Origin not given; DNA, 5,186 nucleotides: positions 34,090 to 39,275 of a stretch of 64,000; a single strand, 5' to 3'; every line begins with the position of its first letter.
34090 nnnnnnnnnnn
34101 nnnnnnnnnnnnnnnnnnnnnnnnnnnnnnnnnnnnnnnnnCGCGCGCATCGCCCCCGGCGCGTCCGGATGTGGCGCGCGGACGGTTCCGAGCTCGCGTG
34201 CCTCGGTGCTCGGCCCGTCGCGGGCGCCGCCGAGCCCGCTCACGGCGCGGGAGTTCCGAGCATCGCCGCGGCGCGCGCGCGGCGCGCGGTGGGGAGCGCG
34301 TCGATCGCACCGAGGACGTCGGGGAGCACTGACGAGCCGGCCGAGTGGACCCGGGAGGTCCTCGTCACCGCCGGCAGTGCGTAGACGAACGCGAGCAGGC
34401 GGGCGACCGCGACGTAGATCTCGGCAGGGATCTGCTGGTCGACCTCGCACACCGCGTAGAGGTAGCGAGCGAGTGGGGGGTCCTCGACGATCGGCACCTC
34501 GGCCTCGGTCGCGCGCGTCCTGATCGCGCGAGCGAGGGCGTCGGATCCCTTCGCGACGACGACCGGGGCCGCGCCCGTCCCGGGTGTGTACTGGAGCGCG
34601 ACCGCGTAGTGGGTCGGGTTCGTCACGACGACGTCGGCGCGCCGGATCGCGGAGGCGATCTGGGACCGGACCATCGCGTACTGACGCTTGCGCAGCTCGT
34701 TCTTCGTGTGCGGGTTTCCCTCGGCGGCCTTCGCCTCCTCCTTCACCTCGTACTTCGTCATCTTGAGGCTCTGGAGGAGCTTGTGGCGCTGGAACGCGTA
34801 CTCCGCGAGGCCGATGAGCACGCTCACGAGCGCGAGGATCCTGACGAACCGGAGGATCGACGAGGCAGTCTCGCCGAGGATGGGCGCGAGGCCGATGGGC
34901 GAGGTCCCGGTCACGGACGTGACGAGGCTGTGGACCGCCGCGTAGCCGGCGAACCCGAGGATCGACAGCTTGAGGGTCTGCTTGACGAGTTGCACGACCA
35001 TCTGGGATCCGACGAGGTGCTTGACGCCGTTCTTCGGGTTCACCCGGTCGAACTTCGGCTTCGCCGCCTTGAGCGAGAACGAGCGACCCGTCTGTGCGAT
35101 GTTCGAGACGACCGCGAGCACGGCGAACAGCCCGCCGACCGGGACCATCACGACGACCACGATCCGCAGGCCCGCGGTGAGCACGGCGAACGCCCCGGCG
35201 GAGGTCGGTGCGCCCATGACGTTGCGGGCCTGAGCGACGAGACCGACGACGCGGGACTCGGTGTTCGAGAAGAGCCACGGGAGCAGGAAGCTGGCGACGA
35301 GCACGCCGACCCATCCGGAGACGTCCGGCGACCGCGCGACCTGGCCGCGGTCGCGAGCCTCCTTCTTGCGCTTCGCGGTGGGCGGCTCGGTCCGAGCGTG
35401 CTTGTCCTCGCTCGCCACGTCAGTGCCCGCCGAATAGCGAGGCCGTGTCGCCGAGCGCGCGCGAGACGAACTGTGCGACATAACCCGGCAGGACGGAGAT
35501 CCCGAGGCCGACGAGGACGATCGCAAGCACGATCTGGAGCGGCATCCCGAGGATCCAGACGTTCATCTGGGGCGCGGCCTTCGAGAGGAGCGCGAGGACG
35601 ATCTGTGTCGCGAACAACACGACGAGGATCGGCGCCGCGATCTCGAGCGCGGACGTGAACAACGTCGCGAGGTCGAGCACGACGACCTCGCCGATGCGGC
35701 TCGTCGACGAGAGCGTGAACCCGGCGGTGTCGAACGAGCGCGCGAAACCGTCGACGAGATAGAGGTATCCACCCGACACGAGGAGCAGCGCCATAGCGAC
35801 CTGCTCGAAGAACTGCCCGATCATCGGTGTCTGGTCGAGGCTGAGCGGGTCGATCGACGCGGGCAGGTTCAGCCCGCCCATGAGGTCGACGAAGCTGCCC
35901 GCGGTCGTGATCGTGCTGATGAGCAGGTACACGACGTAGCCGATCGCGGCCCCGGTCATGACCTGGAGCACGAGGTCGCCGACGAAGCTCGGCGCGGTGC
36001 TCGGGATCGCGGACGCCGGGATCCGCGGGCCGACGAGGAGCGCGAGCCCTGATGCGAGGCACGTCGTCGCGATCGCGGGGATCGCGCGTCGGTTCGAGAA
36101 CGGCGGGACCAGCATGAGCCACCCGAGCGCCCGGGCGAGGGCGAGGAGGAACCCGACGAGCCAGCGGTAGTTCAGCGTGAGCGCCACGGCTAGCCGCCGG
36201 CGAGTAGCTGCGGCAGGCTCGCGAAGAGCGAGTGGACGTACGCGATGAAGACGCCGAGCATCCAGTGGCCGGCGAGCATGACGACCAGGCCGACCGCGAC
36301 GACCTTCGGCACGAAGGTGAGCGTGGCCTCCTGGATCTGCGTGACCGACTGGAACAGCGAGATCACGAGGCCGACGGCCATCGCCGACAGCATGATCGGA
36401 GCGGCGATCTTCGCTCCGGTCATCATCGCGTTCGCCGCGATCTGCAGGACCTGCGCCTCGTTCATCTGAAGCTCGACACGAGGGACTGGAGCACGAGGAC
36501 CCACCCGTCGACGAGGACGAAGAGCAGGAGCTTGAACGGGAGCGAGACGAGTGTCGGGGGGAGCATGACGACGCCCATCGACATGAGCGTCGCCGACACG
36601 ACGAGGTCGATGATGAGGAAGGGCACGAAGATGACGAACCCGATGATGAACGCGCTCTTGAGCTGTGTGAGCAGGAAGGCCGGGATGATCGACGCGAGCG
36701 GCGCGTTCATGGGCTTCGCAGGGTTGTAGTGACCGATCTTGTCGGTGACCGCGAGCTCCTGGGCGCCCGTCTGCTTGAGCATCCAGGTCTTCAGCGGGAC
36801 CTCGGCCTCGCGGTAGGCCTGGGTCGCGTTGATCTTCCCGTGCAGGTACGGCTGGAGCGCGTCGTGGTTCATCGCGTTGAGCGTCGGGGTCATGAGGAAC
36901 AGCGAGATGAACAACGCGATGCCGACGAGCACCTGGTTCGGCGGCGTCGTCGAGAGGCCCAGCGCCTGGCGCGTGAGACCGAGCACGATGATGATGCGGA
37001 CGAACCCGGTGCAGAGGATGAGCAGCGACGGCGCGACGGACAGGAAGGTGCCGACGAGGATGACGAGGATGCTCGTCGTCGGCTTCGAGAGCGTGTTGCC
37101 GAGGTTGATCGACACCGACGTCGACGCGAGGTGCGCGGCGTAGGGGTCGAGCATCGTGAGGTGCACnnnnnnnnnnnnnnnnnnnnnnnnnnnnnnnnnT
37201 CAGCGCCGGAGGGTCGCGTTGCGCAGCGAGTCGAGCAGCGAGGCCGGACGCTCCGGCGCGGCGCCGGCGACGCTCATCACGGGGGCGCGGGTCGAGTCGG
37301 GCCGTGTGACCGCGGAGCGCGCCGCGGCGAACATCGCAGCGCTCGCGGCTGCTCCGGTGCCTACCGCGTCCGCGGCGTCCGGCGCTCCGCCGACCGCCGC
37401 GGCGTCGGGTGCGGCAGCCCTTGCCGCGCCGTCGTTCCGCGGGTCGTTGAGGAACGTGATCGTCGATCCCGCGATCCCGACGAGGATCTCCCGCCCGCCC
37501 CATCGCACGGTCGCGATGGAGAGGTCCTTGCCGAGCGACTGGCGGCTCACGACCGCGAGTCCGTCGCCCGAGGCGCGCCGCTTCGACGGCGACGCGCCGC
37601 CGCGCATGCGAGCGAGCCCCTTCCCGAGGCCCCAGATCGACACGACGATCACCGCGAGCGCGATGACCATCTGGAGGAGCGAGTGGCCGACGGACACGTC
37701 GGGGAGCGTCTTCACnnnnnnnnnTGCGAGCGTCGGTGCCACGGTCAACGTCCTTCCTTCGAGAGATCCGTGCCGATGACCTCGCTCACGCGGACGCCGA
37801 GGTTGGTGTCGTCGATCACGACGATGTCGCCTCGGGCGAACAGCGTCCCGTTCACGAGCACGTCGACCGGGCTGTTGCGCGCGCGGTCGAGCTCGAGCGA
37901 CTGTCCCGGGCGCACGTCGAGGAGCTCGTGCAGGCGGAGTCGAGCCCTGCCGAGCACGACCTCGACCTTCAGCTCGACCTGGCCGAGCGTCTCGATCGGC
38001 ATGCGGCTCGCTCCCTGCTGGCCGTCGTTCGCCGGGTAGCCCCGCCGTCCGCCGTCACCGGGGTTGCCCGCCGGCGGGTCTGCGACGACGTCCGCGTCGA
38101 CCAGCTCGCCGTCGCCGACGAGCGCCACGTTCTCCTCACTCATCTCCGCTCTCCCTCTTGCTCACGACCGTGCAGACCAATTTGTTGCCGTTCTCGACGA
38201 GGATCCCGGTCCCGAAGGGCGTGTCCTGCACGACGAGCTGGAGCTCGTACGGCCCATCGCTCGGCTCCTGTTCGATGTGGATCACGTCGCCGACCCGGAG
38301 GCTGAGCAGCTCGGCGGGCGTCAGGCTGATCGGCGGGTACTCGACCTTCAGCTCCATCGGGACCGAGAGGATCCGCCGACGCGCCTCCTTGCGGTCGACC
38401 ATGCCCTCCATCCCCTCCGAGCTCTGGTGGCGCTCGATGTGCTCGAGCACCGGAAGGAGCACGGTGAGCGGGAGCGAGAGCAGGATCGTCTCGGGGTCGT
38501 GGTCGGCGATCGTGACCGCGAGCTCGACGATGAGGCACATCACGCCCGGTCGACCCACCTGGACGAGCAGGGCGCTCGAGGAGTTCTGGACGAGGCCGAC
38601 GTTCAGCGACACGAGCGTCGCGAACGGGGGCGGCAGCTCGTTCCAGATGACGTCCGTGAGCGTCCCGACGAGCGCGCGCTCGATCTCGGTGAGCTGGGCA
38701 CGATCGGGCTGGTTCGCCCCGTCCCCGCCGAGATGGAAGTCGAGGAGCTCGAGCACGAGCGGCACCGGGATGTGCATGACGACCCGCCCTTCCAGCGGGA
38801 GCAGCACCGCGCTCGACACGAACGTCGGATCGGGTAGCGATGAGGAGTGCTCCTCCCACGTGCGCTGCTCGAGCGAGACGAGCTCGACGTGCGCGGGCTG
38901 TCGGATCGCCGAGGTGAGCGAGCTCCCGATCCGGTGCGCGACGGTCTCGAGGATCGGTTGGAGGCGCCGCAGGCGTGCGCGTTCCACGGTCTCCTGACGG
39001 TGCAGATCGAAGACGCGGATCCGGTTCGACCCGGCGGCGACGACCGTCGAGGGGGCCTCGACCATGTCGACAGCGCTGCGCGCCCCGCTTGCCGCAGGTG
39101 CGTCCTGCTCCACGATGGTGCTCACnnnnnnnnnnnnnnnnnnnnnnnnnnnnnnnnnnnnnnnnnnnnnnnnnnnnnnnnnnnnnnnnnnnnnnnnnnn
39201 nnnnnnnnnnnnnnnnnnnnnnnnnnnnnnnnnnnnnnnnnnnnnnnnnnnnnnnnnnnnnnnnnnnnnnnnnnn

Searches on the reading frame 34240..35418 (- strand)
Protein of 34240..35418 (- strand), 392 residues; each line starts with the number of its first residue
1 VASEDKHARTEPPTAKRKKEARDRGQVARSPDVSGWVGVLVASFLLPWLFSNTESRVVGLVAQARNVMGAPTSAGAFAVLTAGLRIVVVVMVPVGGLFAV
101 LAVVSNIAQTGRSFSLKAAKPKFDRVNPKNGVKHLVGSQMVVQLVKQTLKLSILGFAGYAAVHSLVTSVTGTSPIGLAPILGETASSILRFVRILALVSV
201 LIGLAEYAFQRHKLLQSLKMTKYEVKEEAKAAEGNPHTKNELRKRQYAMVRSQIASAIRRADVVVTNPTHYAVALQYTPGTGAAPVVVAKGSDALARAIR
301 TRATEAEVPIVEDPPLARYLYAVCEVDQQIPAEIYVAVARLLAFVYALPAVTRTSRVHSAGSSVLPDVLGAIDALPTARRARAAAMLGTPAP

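Call 54: search_protein_families(library=pfam, proteins=[window:34240-35418:-], max_evalue=0.001)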
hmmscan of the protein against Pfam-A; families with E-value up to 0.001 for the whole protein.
window:34240-35418:- (392 aa): 1 family
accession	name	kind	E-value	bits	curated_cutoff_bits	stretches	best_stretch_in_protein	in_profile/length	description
PF01312.24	Bac_export_2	-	6.2e-103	345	24.4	1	9-345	3-335/335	FlhB HrpN YscU SpaS Family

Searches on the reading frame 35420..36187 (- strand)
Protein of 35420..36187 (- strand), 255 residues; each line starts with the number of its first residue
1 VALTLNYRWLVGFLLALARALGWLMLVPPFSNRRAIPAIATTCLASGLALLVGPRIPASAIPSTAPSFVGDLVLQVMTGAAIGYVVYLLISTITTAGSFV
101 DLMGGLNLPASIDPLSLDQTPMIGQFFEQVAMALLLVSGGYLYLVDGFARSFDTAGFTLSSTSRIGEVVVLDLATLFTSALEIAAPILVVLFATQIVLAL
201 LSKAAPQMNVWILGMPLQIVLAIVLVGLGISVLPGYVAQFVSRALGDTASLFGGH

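Call 54: search_protein_families(library=pfam, proteins=[window:35420-36187:-], max_evalue=0.001)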
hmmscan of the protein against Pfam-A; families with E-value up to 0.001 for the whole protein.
window:35420-36187:- (255 aa): 1 family
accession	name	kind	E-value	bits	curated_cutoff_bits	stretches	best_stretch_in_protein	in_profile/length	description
PF01311.25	Bac_export_1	-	2e-46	158.9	27.8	1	11-242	2-228/230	Bacterial export proteins, family 1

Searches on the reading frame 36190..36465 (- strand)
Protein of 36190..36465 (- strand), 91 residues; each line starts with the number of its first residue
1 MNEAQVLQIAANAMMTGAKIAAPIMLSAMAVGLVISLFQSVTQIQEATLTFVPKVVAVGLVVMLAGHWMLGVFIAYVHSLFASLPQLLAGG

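Call 54: search_protein_families(library=pfam, proteins=[window:36190-36465:-], max_evalue=0.001)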
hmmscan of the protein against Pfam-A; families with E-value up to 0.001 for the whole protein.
window:36190-36465:- (91 aa): 1 family
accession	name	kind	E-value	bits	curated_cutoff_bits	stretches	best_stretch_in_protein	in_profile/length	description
PF01313.24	Bac_export_3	-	2.7e-26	91.8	25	1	5-77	1-73/74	Bacterial export proteins, family 3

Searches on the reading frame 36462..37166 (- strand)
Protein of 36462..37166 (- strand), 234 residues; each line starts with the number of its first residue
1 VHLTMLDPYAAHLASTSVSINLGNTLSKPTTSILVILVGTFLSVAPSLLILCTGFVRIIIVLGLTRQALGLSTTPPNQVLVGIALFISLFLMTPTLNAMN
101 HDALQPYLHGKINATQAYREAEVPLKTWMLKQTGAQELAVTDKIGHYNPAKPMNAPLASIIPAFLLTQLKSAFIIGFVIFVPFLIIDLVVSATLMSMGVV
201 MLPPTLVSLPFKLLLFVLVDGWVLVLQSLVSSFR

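Call 54: search_protein_families(library=pfam, proteins=[window:36462-37166:-], max_evalue=0.001)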
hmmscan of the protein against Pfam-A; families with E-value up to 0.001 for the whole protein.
window:36462-37166:- (234 aa): 1 family
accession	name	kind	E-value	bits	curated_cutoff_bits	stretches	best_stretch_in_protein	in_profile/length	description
PF00813.25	FliP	-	7.7e-71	238.4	26.9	1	40-229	3-191/191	FliP family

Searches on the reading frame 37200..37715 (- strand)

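Call 54: search_protein_families(library=pfam, proteins=[window:37200-37715:-], max_evalue=0.001)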
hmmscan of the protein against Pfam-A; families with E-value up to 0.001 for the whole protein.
window:37200-37715:- (171 aa): 1 family
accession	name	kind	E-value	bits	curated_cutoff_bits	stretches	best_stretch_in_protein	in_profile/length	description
PF04347.18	FliO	-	1.4e-07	31.9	22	1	37-105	6-74/91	Flagellar biosynthesis protein, FliO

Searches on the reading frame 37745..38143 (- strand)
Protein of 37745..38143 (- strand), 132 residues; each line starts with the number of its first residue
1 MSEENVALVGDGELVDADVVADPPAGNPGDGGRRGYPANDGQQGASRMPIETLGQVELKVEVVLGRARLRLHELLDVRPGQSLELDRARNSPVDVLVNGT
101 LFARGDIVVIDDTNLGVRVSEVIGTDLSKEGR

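Call 54: search_protein_families(library=pfam, proteins=[window:37745-38143:-], max_evalue=0.001)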
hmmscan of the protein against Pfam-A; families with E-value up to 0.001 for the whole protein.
window:37745-38143:- (132 aa): 1 family
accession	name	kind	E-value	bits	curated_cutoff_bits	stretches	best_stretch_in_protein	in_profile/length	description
PF01052.25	FliMN_C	-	5.7e-19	68.3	23.8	1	52-123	2-72/73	Type III flagellar switch regulator (C-ring) FliN C-term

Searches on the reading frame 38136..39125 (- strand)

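Call 54: search_protein_families(library=pfam, proteins=[window:38136-39125:-], max_evalue=0.001)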
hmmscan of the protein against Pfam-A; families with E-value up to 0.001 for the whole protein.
window:38136-39125:- (329 aa): 2 families
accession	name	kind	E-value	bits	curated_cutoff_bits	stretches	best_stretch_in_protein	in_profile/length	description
PF02154.20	FliM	-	1.1e-24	87.8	27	1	39-228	1-190/192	Flagellar motor switch protein FliM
PF01052.25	FliMN_C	-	2.7e-10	40.5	23.8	1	251-321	2-69/73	Type III flagellar switch regulator (C-ring) FliN C-term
